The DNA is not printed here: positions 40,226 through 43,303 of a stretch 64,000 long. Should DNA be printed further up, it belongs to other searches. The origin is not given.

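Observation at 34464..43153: Three consecutive ~850-925-aa orphan hydrophilic proteins with small acidic partner ORFs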

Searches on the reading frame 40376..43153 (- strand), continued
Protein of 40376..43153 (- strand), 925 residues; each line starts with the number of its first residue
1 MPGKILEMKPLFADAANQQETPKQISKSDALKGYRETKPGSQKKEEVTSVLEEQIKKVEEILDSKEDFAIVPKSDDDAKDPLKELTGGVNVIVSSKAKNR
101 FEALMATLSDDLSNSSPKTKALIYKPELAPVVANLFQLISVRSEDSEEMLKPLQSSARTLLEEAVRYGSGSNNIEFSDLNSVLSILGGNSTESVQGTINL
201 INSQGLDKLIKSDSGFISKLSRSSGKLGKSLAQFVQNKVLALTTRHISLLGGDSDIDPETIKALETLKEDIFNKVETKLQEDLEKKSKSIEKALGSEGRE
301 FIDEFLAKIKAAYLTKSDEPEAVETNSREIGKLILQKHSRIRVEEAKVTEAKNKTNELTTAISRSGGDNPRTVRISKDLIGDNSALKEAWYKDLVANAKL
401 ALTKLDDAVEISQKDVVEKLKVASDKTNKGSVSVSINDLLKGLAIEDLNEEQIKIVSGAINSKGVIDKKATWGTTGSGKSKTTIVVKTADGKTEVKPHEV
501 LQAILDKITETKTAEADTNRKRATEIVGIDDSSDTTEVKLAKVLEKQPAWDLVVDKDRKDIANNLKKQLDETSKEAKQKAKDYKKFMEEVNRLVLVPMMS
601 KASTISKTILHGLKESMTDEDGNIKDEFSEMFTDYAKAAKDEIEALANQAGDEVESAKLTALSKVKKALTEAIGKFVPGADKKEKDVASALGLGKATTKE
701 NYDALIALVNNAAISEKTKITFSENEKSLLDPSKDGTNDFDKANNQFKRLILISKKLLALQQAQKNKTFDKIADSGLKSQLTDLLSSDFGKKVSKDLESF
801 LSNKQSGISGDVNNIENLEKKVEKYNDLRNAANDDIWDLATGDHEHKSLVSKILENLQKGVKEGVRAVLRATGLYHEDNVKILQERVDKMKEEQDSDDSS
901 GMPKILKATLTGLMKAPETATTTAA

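Call 58: find_encoding_contigs(protein=P0021, flank=10000, max_places=2)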
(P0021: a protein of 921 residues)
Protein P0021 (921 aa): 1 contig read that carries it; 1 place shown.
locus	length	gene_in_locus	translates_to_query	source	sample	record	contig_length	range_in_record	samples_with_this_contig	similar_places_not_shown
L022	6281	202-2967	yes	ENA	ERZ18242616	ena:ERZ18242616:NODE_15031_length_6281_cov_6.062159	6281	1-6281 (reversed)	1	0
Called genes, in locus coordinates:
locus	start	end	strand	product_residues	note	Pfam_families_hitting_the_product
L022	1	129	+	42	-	?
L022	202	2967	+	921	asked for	-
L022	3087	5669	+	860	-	-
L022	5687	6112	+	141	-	-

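Call 81: predict_structure(alignment_id=A6)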
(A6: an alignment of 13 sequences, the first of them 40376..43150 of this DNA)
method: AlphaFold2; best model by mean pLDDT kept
length: 924 residues; sequences in the alignment: 13
mean_pLDDT: 79.2   pTM: 0.64
mean pLDDT of the five models: 79.2, 77.6, 75.7, 73.1, 72.5
residues with pLDDT >= 90: 194; 70-90: 538; 50-70: 123; < 50: 69
segments of 3 or more residues with pLDDT < 50: 1-24, 36-45, 75-87, 891-895, 915-924
pLDDT, mean of each block of 10 residues (from residue 1): 39 37 50 47 49 67 65 48 49 80 86 80 79 79 70 86 76 79 80 87 85 83 82 84 68 70 87 78 68 71 88 79 90 90 89 92 81 87 89 87 63 72 68 83 85 83 71 59 78 87 84 78 89 88 87 89 93 92 85 79 85 82 85 92 91 91 89 76 81 77 90 76 87 77 91 92 86 86 87 90 90 93 94 91 89 92 91 86 77 56 88 52 25
secondary structure, 60 per line:
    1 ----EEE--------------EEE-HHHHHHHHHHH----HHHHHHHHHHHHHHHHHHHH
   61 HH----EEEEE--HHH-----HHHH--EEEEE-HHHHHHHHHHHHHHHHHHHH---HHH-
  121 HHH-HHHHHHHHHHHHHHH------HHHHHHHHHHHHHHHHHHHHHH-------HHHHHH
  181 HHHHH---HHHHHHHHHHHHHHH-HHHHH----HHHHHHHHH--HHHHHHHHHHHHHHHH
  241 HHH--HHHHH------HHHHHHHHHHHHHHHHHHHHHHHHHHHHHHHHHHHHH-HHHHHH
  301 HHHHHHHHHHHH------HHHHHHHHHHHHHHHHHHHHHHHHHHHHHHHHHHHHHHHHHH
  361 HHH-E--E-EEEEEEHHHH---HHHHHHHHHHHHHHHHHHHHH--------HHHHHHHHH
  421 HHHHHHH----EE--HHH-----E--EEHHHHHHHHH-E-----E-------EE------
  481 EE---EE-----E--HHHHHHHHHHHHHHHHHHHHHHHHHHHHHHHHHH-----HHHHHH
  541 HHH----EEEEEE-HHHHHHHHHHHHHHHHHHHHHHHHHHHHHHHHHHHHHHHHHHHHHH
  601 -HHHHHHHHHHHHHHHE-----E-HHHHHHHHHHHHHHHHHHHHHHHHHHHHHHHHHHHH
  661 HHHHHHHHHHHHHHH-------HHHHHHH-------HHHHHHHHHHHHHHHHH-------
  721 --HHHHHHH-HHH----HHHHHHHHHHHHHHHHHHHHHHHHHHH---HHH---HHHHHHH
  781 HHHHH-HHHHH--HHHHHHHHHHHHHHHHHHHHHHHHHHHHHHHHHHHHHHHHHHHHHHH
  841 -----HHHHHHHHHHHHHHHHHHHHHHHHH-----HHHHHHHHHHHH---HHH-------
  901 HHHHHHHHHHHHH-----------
elements in order (helices of 4 or more, strands of 3 or more residues): E5-7 E22-24 H26-36 H41-62 E67-71 H82-85 E88-92 H94-113 H125-139 H146-167 H175-185 H189-203 H205-209 H214-222 H225-243 H246-250 H257-293 H295-312 H319-363 E370-375 H376-379 H383-403 H412-427 H449-457 H496-529 H535-543 E548-553 H555-600 H602-616 H625-675 H683-689 H697-713 H723-729 H738-764 H774-785 H787-791 H794-840 H846-870 H876-887 H901-913
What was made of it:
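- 40376..43153 (-): Gene C, 925 aa: all-alpha protein with no cysteine, founding a new family of ~900-1030 aa proteins. The AlphaFold model has pLDDT 79.2 and pTM 0.64, with helices up to ~50 residues (call 81).
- C is all-alpha, with helices up to ~50 residues and a fairly confident global fold (pTM 0.64, call 81). The model shows helices broken into bundles, not one continuous rod (call 81).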

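Call 83: fold_search(model_id=the predicted structure, library=pdb)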
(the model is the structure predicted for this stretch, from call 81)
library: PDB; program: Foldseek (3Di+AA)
matches with E <= 10: 322; with E <= 0.001: 0
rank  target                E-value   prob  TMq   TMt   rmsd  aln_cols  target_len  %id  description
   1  7qcd_A                1.4e-02  0.09  0.06  0.05  104.6       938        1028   12  CryoEM structure of the Smc5/6-holocomplex (composite structure) (released 2022-09-21)
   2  6yvu_B                1.7e-02  0.10  0.06  0.05  76.9       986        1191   13  Condensin complex from S.cerevisiae ATP-free apo non-engaged state (released 2020-07-15)
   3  6uqk_A                2.0e-02  0.13  0.07  0.05  36.6       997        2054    9  Cryo-EM structure of type 3 IP3 receptor revealing presence of a self-binding peptide (released 2020-01-15)
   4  9qe0_A                2.2e-02  0.11  0.07  0.05  76.3      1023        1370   11  Neobacillus vireti Wadjet-II JetABC dimer (released 2025-06-25)
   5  8i4x_B                3.4e-02  0.08  0.06  0.05  107.7       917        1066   12  Cryo-EM structure of 5-subunit Smc5/6 (released 2024-06-26)
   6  9gbk_3                3.9e-02  0.09  0.08  0.05  36.5      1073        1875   10  Blm10-20S proteasome complex from pre1-1 (released 2024-09-11)
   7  5dse_C                4.1e-02  0.23  0.11  0.13  42.1       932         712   11  Crystal Structure of the TTC7B/Hyccin Complex (released 2015-12-02)
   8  4hzk_A                4.6e-02  0.18  0.10  0.09  32.2       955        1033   10  Crystal structure of free CRM1 (crystal form 2) (released 2013-01-23)
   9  7qcd_B                5.0e-02  0.06  0.05  0.05  108.1      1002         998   10  CryoEM structure of the Smc5/6-holocomplex (composite structure) (released 2022-09-21)
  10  8bbg_D                5.5e-02  0.12  0.08  0.07  38.8      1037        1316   14  Structure of the IFT-A complex; anterograde IFT-A train model (released 2022-12-21)
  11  5yke_B                6.2e-02  0.08  0.06  0.06  42.5       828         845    7  Structure of pancreatic ATP-sensitive potassium channel bound with glibenclamide and ATPgammaS (focused refinement on  (released 2018-04-18)
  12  6zqb_UJ               7.0e-02  0.07  0.06  0.05  80.1      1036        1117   11  Cryo-EM structure of the 90S pre-ribosome from Saccharomyces cerevisiae, state B2 (released 2020-09-23)
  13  8cmk_A                7.3e-02  0.12  0.10  0.10  34.8      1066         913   10  Transportin-3 TNPO3 in complex with RSY region of CIRBP (released 2024-03-06)
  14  6dqv_A                8.2e-02  0.16  0.11  0.06  42.1      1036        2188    9  Class 2 IP3-bound human type 3 1,4,5-inositol trisphosphate receptor (released 2018-08-01)
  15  7k58_C                8.5e-02  0.06  0.06  0.02  60.1      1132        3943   10  Structure of outer-arm dyneins bound to microtubule with microtubule binding state 1(MTBS-1) (released 2021-09-29)
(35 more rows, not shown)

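Call 85: fold_search(model_id=the predicted structure, library=viral)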
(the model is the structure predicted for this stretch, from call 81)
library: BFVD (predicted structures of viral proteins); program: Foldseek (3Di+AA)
matches with E <= 10: 392; with E <= 0.001: 0
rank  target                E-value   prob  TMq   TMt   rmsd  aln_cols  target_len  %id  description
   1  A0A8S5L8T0            1.8e-03  0.38  0.08  0.08  51.0       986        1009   12  Tail tape measure protein [Myoviridae sp. ctuYn2]
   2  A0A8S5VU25            5.1e-03  0.18  0.06  0.06  65.4       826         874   13  STRUCTURAL MAINTENANCE OF CHROMOSOMES PROTEIN [Ackermannviridae sp.]
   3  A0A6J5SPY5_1          6.0e-03  0.21  0.07  0.06  50.1       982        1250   12  Uncharacterized protein [uncultured Caudovirales phage]
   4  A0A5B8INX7            7.4e-03  0.44  0.09  0.13  59.6       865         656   11  Uncharacterized protein [Mimiviridae sp. ChoanoV1]
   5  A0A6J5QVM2            8.3e-03  0.18  0.07  0.08  55.5       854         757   13  Uncharacterized protein [uncultured Caudovirales phage]
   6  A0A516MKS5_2          1.0e-02  0.18  0.09  0.08  36.5      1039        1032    9  (no name in the UniProt tables at hand)
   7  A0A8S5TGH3            1.4e-02  0.15  0.06  0.06  64.0       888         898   11  STRUCTURAL MAINTENANCE OF CHROMOSOMES PROTEIN [Myoviridae sp. ctIty1]
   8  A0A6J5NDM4            1.5e-02  0.25  0.09  0.10  41.5       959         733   13  Uncharacterized protein [uncultured Caudovirales phage]
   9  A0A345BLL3            1.7e-02  0.09  0.05  0.06  53.9       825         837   12  Putative SMC domain-containing protein [Erwinia phage Wellington]
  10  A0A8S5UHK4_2          2.0e-02  0.15  0.08  0.07  57.9      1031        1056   13  Trimeric coiled-coil viral fiber [Siphoviridae sp. ctZd434]
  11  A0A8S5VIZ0            2.2e-02  0.21  0.09  0.09  51.5      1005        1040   12  (no name in the UniProt tables at hand)
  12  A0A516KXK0            2.4e-02  0.13  0.08  0.06  41.0      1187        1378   10  (no name in the UniProt tables at hand)
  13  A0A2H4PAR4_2          2.5e-02  0.15  0.09  0.08  80.8      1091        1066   12  (no name in the UniProt tables at hand)
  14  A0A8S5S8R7            2.6e-02  0.23  0.11  0.09  47.0      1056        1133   13  Chromosome segregation ATPase [Phage sp. ctGns7]
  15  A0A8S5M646            3.1e-02  0.18  0.10  0.08  36.6      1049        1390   12  Tail length tape measure protein [Myoviridae sp. ctlRg1]
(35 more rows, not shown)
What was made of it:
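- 40376..43153 (-): Foldseek finds nothing in PDB or BFVD (calls 83, 85).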

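Call 96: search_solved_structures(query=A6, max_evalue=1)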
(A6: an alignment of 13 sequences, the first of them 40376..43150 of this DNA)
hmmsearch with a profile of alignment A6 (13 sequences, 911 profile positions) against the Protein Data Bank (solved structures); distinct sequences matched with E-value up to 1: 1.
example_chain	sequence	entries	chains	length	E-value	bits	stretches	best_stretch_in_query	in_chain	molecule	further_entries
6i5b_A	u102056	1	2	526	0.15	13.2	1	606-682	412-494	Uncharacterized protein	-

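Call 110: search_protein_families(library=ncbifam, proteins=[L015:36-734:-], max_evalue=0.01)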
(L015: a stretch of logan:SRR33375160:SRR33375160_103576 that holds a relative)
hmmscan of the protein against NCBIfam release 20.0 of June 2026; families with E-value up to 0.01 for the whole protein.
L015:36-734:- (232 aa): 63 families (the best 25 are shown)
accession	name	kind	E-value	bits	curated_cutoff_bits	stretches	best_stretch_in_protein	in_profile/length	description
TIGR02479.1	FliA_WhiG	subfamily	3e-22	79.5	189.6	1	23-223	2-223/224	FliA/WhiG family RNA polymerase sigma factor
TIGR02937.1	sigma70-ECF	superfamily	1.4e-18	67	42.9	1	24-221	8-163/165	sigma-70 family RNA polymerase sigma factor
NF005413.0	PRK06986.1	subfamily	6.4e-18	65.5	201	2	132-223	143-236/241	RNA polymerase sigma factor FliA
NF004935.0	PRK06288.1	equivalog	8e-15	55.2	343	1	148-224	189-263/270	RNA polymerase sigma factor WhiG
TIGR02985.1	Sig70_bacteroi1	subfamily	8.7e-12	45.6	126.4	1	153-220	92-159/162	RNA polymerase sigma-70 factor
NF005809.0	PRK07670.1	equivalog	8.8e-10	38.5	326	1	138-224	165-251/255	FliA/WhiG family RNA polymerase sigma factor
TIGR02980.1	SigBFG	subfamily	5.2e-09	36.1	234.35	1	114-220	117-223/227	SigB/SigF/SigG family RNA polymerase sigma factor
TIGR02394.1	rpoS_proteo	equivalog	1.2e-08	34.8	378.7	1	22-229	51-280/285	RNA polymerase sigma factor RpoS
NF009172.0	PRK12519.1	subfamily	1.1e-07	31.6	222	1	148-223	114-189/194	RNA polymerase sigma factor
TIGR02984.1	Sig-70_plancto1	subfamily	2.2e-07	30.6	183.75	1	158-222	123-187/189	RNA polymerase sigma-70 factor, Planctomycetaceae-specific subfamily 1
NF005644.0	PRK07408.1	subfamily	2.3e-07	30.7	261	1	161-225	191-255/258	RNA polymerase sigma factor SigF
NF009091.0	PRK12427.1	equivalog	3e-07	30.4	339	1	20-222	18-230/233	FliA/WhiG family RNA polymerase sigma factor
NF058625.1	sigma_PG0214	equivalog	5.7e-07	29.4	130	1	151-221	89-159/170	GFO_1088 family ECF-type sigma factor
TIGR02952.1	Sig70_famx2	equivalog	7.6e-07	29.2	206.45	1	152-223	99-170/170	ECF subfamily RNA polymerase sigma factor, BldN family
TIGR02983.1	SigE-fam_strep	subfamily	1.2e-06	28.5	141.55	1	149-224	87-159/162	SigE family RNA polymerase sigma factor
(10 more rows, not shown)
